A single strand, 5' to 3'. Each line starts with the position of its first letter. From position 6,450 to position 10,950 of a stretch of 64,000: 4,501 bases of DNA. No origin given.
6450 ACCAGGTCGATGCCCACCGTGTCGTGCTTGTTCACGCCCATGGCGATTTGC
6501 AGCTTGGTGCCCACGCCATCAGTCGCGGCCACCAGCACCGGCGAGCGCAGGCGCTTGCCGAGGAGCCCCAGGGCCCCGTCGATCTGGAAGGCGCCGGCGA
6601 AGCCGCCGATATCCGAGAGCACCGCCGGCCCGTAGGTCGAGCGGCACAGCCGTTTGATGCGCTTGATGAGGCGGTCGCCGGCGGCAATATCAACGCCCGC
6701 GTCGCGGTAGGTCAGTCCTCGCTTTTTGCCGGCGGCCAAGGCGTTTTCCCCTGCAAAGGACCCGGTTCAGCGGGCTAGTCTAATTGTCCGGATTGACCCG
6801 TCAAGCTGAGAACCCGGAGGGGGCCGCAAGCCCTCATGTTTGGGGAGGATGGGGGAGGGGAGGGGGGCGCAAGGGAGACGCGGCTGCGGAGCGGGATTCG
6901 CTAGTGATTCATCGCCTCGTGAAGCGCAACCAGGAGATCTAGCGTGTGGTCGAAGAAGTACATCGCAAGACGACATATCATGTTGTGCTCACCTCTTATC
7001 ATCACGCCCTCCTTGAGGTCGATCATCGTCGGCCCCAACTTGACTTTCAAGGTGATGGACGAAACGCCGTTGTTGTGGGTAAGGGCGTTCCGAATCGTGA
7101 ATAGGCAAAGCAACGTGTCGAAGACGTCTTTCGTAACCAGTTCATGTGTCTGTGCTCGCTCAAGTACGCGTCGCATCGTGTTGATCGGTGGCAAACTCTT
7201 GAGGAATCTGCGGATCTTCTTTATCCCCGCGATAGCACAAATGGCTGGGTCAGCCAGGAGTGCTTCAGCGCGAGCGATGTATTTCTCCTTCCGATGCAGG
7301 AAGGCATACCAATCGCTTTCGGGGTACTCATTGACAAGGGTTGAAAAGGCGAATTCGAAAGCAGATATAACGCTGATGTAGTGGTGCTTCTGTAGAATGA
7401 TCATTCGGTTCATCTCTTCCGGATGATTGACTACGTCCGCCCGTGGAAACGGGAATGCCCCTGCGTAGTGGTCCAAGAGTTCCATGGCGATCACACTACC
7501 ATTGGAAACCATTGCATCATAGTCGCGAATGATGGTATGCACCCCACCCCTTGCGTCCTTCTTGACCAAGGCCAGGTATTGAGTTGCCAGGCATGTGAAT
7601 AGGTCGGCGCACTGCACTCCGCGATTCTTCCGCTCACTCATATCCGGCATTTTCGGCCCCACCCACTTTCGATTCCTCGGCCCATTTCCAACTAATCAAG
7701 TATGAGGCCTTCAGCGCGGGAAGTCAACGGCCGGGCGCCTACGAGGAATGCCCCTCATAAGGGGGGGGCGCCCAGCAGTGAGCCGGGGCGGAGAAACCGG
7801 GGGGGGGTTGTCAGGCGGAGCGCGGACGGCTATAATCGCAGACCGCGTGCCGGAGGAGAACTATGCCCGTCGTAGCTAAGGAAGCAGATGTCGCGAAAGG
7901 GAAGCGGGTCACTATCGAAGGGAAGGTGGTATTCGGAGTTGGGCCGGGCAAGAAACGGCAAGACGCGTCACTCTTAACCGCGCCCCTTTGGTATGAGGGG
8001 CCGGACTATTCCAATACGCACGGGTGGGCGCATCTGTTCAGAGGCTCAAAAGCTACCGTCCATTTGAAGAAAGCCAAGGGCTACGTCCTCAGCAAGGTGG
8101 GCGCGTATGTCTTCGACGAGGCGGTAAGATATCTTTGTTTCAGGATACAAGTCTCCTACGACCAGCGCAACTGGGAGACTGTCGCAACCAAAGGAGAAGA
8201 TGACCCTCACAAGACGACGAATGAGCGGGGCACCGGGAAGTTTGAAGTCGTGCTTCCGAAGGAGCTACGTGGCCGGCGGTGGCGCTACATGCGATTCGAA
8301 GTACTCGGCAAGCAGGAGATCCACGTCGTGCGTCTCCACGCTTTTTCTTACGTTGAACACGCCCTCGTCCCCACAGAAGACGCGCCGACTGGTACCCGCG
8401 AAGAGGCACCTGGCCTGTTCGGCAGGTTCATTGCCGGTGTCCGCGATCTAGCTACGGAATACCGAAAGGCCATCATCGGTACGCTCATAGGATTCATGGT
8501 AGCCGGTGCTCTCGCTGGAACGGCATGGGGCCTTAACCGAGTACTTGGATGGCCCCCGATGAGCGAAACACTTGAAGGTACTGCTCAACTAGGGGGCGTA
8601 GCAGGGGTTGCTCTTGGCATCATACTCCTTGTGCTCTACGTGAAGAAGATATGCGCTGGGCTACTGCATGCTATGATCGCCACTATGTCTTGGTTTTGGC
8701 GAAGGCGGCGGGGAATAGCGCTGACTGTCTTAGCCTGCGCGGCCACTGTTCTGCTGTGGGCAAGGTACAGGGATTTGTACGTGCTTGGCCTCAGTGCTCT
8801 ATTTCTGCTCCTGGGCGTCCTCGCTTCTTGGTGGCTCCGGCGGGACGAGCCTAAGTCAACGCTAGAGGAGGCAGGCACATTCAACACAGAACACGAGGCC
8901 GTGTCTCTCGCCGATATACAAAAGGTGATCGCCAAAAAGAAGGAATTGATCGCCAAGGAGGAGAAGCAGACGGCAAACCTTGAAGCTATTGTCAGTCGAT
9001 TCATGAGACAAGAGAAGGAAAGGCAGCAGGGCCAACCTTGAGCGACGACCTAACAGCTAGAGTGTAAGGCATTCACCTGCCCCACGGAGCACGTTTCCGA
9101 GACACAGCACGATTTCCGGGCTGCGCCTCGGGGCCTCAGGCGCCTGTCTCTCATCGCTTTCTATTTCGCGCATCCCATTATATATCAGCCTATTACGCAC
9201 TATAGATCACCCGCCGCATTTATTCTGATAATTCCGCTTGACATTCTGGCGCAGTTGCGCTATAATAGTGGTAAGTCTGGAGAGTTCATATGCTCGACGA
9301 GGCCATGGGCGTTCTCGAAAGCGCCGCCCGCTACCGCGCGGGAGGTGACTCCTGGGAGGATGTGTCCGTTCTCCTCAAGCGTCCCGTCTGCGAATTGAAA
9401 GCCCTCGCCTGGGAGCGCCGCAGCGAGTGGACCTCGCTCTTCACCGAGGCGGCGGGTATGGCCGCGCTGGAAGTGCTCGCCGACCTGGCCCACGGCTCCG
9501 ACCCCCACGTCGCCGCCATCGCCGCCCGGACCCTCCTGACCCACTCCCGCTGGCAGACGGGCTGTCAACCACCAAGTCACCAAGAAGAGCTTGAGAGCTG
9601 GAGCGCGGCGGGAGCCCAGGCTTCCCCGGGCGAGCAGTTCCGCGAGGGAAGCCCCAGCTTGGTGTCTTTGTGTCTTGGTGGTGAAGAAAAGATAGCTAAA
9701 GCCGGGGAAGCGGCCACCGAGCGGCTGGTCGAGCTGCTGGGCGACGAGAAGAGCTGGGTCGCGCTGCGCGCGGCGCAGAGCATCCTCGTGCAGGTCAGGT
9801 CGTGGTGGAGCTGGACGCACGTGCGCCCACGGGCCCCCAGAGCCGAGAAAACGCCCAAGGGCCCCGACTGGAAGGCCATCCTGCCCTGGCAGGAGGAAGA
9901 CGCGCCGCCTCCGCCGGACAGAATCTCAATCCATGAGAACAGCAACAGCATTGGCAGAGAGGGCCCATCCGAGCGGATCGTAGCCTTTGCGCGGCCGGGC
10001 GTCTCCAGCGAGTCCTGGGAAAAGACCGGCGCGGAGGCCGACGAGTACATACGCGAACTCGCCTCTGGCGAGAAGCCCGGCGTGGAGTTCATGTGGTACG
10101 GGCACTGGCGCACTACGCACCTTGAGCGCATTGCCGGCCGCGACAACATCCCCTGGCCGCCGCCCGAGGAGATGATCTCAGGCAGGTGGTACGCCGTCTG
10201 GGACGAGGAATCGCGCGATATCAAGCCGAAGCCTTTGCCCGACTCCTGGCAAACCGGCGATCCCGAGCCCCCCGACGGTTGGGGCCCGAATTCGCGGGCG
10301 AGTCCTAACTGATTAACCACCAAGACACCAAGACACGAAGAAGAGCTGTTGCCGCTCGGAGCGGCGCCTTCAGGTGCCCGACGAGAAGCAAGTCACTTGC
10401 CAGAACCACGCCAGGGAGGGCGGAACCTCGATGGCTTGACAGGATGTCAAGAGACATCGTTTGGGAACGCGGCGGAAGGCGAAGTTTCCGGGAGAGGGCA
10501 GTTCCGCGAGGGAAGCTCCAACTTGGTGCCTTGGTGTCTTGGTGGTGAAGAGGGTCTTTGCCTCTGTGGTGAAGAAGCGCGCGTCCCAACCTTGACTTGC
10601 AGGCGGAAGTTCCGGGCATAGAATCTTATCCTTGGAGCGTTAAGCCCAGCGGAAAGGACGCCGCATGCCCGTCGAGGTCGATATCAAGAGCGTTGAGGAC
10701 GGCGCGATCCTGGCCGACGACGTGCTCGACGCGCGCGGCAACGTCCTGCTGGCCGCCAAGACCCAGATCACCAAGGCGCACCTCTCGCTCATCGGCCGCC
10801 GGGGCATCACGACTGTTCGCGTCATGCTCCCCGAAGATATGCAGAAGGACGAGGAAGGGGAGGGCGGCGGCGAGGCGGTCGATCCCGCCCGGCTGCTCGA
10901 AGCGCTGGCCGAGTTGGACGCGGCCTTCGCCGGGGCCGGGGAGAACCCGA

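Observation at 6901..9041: Low-GC divergent pair: HEPN-like (Rx4H) protein and discoidin-like 4-TM coiled-coil protein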

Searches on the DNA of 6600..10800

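Call 87: search_rna_families(source=window, start=6600, end=10800, threshold=evalue, max_evalue=1)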
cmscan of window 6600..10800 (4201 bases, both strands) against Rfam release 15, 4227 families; matches with E-value up to 1: 0.
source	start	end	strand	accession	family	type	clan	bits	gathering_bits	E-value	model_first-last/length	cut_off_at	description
